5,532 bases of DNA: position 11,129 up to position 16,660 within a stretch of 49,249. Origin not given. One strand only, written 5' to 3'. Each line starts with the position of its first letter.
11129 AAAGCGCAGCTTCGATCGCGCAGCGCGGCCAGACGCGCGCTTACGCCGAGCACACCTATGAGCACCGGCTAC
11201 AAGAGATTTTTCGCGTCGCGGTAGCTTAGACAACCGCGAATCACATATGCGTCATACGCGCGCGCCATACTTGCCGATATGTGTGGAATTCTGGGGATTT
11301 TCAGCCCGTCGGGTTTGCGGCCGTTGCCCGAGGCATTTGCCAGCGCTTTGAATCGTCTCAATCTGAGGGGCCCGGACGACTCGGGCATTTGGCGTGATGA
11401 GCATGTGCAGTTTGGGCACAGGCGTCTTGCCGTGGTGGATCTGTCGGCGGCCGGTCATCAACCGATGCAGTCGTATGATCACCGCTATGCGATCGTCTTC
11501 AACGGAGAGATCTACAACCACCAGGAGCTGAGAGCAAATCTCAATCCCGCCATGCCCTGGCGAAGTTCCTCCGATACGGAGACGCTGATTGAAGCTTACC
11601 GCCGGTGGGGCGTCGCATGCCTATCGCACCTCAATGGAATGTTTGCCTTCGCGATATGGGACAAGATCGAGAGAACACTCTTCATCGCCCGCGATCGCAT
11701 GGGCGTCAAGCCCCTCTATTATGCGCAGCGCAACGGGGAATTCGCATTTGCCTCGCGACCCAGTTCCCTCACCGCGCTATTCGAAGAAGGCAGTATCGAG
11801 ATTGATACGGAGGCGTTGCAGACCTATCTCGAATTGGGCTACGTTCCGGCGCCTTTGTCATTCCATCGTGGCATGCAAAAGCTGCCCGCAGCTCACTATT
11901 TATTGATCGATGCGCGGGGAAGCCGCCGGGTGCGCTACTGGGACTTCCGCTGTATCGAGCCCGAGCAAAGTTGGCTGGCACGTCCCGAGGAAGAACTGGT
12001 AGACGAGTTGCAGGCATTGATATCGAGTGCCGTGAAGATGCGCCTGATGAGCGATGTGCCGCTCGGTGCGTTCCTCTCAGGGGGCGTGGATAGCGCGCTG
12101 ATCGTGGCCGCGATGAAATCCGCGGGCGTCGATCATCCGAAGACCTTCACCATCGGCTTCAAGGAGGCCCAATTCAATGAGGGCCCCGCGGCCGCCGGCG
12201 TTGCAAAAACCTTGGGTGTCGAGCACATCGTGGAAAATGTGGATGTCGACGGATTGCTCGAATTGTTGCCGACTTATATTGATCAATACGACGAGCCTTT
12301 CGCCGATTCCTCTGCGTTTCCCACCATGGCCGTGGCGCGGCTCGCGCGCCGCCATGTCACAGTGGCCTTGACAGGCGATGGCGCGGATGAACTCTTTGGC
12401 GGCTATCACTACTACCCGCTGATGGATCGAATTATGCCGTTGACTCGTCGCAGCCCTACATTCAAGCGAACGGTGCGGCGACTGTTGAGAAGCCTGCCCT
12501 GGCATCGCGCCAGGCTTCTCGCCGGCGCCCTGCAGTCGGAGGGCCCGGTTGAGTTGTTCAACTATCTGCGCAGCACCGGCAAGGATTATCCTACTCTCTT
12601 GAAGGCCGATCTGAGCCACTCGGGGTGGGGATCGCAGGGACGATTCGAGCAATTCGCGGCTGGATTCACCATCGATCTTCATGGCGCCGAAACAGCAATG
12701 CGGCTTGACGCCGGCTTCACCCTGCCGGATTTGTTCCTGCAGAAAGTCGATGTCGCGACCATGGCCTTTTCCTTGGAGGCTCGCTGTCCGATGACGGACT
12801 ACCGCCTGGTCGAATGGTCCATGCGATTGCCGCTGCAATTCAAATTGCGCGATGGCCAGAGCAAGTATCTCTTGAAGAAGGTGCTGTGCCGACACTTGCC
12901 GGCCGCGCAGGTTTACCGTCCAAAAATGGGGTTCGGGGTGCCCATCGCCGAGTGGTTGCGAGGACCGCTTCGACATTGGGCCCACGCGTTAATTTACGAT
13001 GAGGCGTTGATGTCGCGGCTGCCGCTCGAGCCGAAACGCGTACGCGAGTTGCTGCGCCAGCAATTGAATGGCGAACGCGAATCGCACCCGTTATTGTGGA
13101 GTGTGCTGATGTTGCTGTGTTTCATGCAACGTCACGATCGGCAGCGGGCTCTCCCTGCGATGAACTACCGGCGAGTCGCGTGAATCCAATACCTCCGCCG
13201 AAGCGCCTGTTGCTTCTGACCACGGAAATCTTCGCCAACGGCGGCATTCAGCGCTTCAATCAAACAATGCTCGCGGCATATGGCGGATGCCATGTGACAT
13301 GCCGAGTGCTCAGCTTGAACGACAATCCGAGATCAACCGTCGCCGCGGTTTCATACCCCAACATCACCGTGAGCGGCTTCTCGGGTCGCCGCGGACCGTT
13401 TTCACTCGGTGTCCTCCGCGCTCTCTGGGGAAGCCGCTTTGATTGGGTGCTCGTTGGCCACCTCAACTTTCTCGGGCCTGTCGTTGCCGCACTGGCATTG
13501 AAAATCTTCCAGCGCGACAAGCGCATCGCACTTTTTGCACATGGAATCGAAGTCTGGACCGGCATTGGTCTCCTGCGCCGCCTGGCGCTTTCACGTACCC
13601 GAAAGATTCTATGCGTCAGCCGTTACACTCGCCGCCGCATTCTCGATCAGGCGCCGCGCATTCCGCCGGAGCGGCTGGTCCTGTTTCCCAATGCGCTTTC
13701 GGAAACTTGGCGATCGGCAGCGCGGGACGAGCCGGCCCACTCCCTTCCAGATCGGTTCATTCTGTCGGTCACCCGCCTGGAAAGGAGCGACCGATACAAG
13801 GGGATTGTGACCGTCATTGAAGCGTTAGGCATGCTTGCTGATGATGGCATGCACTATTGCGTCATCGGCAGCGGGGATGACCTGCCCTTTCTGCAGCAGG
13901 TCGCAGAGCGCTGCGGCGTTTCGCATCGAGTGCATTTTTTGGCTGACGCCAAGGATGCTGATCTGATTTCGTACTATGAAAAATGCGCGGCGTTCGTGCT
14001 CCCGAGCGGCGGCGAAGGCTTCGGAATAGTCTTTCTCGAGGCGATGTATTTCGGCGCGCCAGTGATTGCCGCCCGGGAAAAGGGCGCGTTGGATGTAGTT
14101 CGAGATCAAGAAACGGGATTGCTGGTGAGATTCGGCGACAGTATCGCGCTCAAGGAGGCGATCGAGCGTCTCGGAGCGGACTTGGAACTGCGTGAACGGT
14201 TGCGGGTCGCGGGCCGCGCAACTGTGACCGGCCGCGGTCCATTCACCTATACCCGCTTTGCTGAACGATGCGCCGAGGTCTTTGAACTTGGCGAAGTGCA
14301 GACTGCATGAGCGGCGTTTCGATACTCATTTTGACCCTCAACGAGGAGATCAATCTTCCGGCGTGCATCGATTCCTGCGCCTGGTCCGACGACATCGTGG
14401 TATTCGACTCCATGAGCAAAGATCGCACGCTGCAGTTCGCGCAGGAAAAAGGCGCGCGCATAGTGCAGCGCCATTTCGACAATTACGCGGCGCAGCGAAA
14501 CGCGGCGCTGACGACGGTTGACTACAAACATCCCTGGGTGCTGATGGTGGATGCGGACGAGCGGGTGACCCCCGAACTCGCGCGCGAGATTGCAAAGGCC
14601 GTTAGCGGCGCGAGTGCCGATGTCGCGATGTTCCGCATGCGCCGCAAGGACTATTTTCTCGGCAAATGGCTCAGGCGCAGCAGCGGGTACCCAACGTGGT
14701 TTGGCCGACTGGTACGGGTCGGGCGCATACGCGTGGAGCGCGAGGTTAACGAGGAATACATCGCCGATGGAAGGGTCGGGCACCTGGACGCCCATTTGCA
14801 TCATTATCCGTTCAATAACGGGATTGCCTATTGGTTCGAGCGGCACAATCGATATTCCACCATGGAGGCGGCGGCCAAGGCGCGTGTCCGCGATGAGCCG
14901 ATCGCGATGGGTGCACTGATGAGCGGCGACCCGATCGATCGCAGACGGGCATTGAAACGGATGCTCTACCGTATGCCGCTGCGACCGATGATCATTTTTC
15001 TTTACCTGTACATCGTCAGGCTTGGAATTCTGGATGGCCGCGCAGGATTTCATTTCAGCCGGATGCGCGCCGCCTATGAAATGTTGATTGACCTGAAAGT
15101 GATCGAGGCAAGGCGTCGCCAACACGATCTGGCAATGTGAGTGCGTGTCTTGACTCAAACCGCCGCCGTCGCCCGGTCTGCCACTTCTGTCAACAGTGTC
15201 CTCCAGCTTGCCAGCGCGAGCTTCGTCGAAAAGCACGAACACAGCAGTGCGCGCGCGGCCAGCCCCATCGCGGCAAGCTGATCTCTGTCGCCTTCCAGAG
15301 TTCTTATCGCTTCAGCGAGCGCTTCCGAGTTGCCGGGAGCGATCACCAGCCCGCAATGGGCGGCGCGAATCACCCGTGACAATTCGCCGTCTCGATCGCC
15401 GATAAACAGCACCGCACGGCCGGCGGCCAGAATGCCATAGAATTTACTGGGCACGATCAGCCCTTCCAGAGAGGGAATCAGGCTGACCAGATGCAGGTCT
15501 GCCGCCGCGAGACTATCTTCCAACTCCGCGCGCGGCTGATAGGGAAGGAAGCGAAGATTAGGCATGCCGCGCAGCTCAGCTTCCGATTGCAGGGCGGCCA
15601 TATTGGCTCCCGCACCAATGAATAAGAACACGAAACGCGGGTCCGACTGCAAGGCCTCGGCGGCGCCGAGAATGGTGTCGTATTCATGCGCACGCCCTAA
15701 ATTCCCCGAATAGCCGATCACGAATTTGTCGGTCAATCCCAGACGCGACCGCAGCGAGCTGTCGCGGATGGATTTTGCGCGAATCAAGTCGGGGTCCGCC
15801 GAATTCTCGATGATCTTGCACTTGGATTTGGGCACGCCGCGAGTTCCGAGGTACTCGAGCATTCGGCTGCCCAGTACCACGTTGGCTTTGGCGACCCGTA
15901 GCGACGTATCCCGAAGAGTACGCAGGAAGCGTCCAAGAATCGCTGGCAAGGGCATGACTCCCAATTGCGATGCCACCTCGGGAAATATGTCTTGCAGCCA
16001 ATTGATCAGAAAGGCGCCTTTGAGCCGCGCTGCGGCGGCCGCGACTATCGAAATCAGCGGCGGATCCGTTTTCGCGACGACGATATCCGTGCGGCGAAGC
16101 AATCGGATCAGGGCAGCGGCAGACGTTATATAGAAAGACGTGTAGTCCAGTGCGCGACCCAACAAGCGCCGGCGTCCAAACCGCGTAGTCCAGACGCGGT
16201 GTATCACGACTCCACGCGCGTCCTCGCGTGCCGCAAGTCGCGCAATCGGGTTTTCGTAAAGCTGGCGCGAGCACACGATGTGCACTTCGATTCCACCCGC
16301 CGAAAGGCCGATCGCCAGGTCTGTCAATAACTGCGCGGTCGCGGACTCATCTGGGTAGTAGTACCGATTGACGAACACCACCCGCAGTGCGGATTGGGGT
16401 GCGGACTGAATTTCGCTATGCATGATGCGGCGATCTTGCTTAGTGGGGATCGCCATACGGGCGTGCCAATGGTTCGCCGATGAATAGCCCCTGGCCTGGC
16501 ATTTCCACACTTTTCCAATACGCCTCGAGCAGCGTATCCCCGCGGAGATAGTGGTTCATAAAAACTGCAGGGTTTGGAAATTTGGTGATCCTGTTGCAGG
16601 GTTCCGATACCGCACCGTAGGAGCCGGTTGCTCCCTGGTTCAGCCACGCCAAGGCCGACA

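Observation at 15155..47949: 33-kb uninterrupted single-strand supercluster linking EPS export, PEP-CTERM cargo, protein-modifying enzymes, a Ton-like motor and a giant TPS fibre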

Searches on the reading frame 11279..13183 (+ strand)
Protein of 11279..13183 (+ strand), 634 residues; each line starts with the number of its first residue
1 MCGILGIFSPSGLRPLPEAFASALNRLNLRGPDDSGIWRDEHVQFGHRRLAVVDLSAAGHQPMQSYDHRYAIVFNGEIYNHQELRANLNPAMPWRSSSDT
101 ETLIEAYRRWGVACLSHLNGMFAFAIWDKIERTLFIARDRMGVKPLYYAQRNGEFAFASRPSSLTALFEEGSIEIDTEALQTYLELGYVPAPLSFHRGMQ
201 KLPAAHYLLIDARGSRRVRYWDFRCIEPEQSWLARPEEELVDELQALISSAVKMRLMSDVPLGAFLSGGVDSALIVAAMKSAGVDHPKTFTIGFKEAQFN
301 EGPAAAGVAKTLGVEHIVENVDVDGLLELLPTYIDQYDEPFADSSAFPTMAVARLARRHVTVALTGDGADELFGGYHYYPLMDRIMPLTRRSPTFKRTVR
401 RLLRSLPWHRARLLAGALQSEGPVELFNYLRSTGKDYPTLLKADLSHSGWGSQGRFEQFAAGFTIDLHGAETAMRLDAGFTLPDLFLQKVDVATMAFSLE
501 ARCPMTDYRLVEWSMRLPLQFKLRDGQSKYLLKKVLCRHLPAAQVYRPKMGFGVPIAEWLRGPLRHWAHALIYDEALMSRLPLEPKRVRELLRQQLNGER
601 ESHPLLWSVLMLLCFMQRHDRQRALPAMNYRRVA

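Call 7: search_protein_families(library=ncbifam, proteins=[window:11279-13183:+], max_evalue=0.001)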
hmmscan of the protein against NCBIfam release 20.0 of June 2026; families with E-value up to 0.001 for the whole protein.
window:11279-13183:+ (634 aa): 9 families
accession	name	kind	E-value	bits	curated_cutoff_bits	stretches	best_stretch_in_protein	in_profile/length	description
TIGR03108.1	eps_aminotran_1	hypoth_equivalog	5.1e-158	527.6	816.9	1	1-618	1-627/628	XrtA/PEP-CTERM system amidotransferase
TIGR01536.1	asn_synth_AEB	equivalog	5.4e-132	441.4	267.1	1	2-552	1-517/517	asparagine synthase (glutamine-hydrolyzing)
TIGR03104.1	trio_amidotrans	equivalog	3.2e-119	398.8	570.1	2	1-383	1-387/589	N-acetylglutaminylglutamine amidotransferase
NF006949.0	PRK09431.1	equivalog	1.7e-83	281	499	3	1-167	1-168/554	asparagine synthase B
NF033535.1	lass_lactam_cya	exception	4.2e-73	247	525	2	1-372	1-376/668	lasso peptide isopeptide bond-forming cyclase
NF033561.1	macrolact_Ik_Al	subfamily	4.3e-14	52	300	1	125-374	84-332/561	albusnodin/ikarugamycin family macrolactam cyclase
NF001484.0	PRK00331.1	subfamily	8.1e-09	34.4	381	1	58-166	83-200/601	isomerizing glutamine--fructose-6-phosphate transaminase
TIGR01134.1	purF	equivalog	2.4e-07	30.5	350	1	42-169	65-204/432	amidophosphoribosyltransferase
TIGR01135.1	glmS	equivalog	4.2e-06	25.5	418.05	1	59-166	83-199/607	glutamine--fructose-6-phosphate transaminase (isomerizing)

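Call 8: search_protein_families(library=pfam, proteins=[window:11279-13183:+], max_evalue=0.001)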
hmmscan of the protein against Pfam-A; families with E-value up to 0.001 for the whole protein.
window:11279-13183:+ (634 aa): 4 families
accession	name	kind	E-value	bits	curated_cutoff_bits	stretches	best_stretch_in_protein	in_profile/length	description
PF00733.27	Asn_synthase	-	1.2e-88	298.6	21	1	244-613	2-350/354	Asparagine synthase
PF13522.11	GATase_6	-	1.2e-47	161.6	27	1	32-159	1-129/130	Glutamine amidotransferase domain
PF13537.11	GATase_7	-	3.2e-45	153.5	25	1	47-165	1-122/123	Glutamine amidotransferase domain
PF12481.13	DUF3700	-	2.2e-05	24.5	27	1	66-149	74-160/228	Aluminium induced protein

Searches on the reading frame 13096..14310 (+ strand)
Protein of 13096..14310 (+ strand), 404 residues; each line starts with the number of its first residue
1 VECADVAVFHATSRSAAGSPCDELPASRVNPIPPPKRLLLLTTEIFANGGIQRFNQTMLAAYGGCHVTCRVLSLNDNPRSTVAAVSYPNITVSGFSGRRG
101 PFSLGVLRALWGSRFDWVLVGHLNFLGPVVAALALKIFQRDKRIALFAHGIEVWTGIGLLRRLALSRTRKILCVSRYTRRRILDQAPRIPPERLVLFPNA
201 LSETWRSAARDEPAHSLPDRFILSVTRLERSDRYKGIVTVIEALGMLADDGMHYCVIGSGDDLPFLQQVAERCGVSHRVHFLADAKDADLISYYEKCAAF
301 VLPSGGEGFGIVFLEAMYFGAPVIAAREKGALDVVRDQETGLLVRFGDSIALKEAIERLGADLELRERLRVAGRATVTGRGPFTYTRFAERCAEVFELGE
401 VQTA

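Call 7: search_protein_families(library=ncbifam, proteins=[window:13096-14310:+], max_evalue=0.001)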
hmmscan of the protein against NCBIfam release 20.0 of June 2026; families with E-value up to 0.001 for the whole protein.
window:13096-14310:+ (404 aa): 33 families (the best 25 are shown)
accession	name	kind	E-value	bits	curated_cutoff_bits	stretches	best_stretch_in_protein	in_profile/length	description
TIGR02149.1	glgA_Coryne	subfamily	8.1e-21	74.6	302.4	1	161-397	138-388/391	glycogen synthase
NF041876.1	EPS_EpsE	equivalog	9.1e-20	71.2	400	1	211-379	206-378/389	exopolysaccharide biosynthesis GT4 family glycosyltransferase EpsE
TIGR03088.1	stp2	hypoth_equivalog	2.3e-18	66.4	409.05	1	183-397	151-371/374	TIGR03088 family PEP-CTERM/XrtA system glycosyltransferase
TIGR03449.1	mycothiol_MshA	equivalog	9.4e-18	64.3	462.5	1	258-395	264-399/406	D-inositol-3-phosphate glycosyltransferase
TIGR04157.1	glyco_rSAM_CFB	subfamily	4.2e-15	55.6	400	1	165-348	167-352/406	TIGR04157 family glycosyltransferase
TIGR03999.1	thiol_BshA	equivalog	1.1e-14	54.2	273.7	1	231-377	211-353/375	N-acetyl-alpha-D-glucosaminyl L-malate synthase BshA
NF050063.1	ProtGlycPglJ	equivalog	3e-14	53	500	1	196-371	172-341/363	N-acetylgalactosamine-N,N'-diacetylbacillosaminyl-diphospho-undecaprenol 4-alpha-N-acetylgalactosaminyltransferase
NF041010.1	glycosy_Agl16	equivalog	4.4e-14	52.1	575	1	156-370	122-325/352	glycosylation protein Agl16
NF050056.1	ProtGlycPglH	equivalog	3e-13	49.6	600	1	220-371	180-328/354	GalNAc-alpha-(1->4)-GalNAc-alpha-(1->3)-diNAcBac-PP-undecaprenol alpha-1,4-N-acetyl-D-galactosaminyltransferase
NF007396.0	PRK09922.1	equivalog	2.7e-12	46.2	385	1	218-358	182-322/361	lipopolysaccharide 1,6-galactosyltransferase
NF046085.1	XrtY_assoc_Gly1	equivalog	2.2e-11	43.3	400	1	190-378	180-365/387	XrtY-associated glycosyltransferase XYAG1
NF038229.1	Glyco4_Geo_Pelo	equivalog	7.8e-11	41.6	400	1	164-378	106-317/338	GPMC system family 4 glycosyltransferase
TIGR04047.1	MSMEG_0565_glyc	hypoth_equivalog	1.2e-10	41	259.85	1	268-379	247-357/373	MSMEG_0565 family glycosyltransferase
NF047684.1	TeichurnBiosyTuaC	equivalog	9.8e-10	37.9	550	1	219-362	219-354/391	teichuronic acid biosynthesis protein TuaC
TIGR04063.1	stp3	hypoth_equivalog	1.2e-09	37.6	442.05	1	232-379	223-377/397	TIGR04063 family PEP-CTERM/XrtA system glycosyltransferase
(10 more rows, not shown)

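Call 8: search_protein_families(library=pfam, proteins=[window:13096-14310:+], max_evalue=0.001)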
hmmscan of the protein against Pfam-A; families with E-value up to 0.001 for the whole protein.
window:13096-14310:+ (404 aa): 6 families
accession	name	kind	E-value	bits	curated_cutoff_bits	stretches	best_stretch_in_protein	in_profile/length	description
PF00534.26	Glycos_transf_1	-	2.4e-34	118.8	26.4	1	210-374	6-170/172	Glycosyl transferases group 1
PF13692.12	Glyco_trans_1_4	-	2e-26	93.4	27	1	222-361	4-141/142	Glycosyl transferases group 1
PF20706.3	GT4-conflict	-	7.1e-16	58.6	26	2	186-338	169-323/385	Family 4 Glycosyltransferase in conflict systems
PF13439.12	Glyco_transf_4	-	9.8e-10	39.1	28.5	1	49-200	2-165/170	Glycosyltransferase Family 4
PF13579.12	Glyco_trans_4_4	-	0.00013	22.8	29.7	1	49-199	1-157/158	Glycosyl transferase 4-like domain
PF13524.12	Glyco_trans_1_2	-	0.00062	20.2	25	0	252-378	15-130/144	Glycosyl transferase-like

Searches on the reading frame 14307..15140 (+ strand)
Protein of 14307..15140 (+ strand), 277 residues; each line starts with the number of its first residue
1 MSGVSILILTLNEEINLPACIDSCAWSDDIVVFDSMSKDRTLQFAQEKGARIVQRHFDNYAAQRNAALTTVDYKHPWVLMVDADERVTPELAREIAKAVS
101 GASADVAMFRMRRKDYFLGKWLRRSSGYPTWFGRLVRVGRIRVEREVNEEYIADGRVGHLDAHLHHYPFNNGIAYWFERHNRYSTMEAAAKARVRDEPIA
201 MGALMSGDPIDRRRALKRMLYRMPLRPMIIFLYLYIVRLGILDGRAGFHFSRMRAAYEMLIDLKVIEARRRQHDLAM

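Call 6: search_protein_families(library=ncbifam, proteins=[window:14307-15140:+], max_evalue=0.001)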
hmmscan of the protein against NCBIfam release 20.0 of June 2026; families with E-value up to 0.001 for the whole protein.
window:14307-15140:+ (277 aa): 4 families
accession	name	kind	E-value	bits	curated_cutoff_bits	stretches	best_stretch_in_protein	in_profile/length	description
TIGR04283.1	glyco_like_mftF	equivalog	2e-10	40.6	182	1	4-113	1-111/221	TIGR04283 family arsenosugar biosynthesis glycosyltransferase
TIGR04182.1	glyco_TIGR04182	equivalog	1.8e-09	37.4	325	1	4-105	2-103/293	S-layer glycoprotein N-glycosyltransferase AglJ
NF010496.0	PRK13915.1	equivalog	2.6e-05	23.5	262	1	4-55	33-91/307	glucosyl-3-phosphoglycerate synthase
NF041391.1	DPhHxTase_Halo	equivalog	0.00033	19.7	375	1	28-86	25-80/213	dolichyl-phosphate hexose transferase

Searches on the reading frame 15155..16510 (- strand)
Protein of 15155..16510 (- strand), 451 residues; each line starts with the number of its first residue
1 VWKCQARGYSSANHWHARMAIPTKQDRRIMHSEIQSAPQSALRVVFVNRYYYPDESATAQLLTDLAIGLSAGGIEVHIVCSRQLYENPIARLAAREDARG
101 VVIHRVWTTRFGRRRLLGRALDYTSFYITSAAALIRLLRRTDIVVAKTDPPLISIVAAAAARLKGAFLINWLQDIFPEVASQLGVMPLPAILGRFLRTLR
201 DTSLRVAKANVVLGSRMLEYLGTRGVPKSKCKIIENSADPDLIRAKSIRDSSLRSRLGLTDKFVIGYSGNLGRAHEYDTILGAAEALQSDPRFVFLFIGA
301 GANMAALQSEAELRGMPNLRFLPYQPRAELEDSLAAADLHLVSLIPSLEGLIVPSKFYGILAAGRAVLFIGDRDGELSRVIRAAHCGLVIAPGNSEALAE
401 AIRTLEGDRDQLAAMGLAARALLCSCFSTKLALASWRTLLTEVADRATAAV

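Call 4: search_protein_families(library=pfam, proteins=[window:15155-16510:-], max_evalue=0.01)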
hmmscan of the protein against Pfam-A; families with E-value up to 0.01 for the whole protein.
window:15155-16510:- (451 aa): 4 families
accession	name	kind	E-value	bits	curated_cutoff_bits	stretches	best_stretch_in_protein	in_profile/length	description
PF00534.26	Glycos_transf_1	-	5.4e-14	52.5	26.4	1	258-420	10-170/172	Glycosyl transferases group 1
PF13692.12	Glyco_trans_1_4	-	1.3e-11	45.3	27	1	263-405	2-139/142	Glycosyl transferases group 1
PF13579.12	Glyco_trans_4_4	-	2.6e-11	44.5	29.7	1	62-236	7-157/158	Glycosyl transferase 4-like domain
PF13439.12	Glyco_transf_4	-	1.6e-07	31.9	28.5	1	61-241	7-169/170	Glycosyltransferase Family 4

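Call 6: search_protein_families(library=ncbifam, proteins=[window:15155-16510:-], max_evalue=0.001)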
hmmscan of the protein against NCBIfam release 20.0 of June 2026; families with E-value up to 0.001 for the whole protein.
window:15155-16510:- (451 aa): 9 families
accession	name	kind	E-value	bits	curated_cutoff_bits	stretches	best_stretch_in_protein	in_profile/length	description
NF007640.0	PRK10307.1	subfamily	1.3e-48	165.9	276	1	48-433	7-397/411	WcaI family glycosyltransferase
TIGR04007.1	wcaI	equivalog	7.6e-20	70.9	800.45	1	199-415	166-385/407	colanic acid biosynthesis glycosyltransferase WcaI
TIGR04063.1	stp3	hypoth_equivalog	8.6e-19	67.7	442.05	1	90-421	44-373/397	TIGR04063 family PEP-CTERM/XrtA system glycosyltransferase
TIGR03088.1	stp2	hypoth_equivalog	7.5e-10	38.4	409.05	1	210-439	140-369/374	TIGR03088 family PEP-CTERM/XrtA system glycosyltransferase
TIGR03999.1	thiol_BshA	equivalog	3.8e-06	26.1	273.7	1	228-443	166-373/375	N-acetyl-alpha-D-glucosaminyl L-malate synthase BshA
TIGR03449.1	mycothiol_MshA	equivalog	5.7e-06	25.5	462.5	1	228-428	187-388/406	D-inositol-3-phosphate glycosyltransferase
NF053787.1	GlcN_PG_synth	equivalog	6.1e-06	25.3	480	1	238-430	173-346/361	N-acetylglucosaminyl phosphatidylglycerol synthase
NF041876.1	EPS_EpsE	equivalog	0.00014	21.2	400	1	369-430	322-383/389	exopolysaccharide biosynthesis GT4 family glycosyltransferase EpsE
NF038298.1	EPS_HpsO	equivalog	0.00027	19.8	575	0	364-416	310-360/388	hormogonium polysaccharide biosynthesis glycosyltransferase HpsO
